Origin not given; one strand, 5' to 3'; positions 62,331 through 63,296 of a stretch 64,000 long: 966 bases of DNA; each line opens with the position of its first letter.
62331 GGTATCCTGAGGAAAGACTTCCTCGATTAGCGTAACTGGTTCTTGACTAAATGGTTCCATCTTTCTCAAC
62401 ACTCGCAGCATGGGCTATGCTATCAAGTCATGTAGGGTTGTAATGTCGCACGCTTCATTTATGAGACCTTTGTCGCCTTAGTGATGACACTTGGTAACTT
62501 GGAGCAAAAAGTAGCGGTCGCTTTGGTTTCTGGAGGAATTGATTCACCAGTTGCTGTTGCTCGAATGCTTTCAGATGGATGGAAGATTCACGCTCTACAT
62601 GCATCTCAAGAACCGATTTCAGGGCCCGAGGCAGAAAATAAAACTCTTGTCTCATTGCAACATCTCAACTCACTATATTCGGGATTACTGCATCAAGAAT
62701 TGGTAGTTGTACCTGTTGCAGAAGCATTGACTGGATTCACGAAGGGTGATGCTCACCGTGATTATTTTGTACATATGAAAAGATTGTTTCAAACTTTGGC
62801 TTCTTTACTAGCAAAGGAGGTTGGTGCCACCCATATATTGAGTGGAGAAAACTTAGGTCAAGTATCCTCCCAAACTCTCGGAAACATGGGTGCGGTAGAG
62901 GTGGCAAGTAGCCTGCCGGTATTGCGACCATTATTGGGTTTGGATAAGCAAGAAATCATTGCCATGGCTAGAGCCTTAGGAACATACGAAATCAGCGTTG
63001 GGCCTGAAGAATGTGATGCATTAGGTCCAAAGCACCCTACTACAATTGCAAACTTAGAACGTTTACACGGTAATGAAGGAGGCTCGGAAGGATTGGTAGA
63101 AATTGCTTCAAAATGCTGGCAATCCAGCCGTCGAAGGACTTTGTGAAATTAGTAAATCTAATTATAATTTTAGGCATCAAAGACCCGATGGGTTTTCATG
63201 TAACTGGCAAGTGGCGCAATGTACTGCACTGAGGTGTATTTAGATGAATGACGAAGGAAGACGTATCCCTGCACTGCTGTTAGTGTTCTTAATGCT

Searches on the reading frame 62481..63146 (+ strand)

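Call 56: search_protein_families(library=pfam, proteins=[window:62481-63146:+], max_evalue=0.001)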
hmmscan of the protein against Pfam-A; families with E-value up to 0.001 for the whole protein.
window:62481-63146:+ (221 aa): 2 families
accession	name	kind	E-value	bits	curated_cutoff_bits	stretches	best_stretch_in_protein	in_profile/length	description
PF02568.20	ThiI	-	2.1e-48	165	20.5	1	9-197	3-190/197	Thiamine biosynthesis protein (ThiI)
PF06508.19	QueC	-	8e-08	32.5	22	1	12-168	2-175/210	Queuosine biosynthesis protein QueC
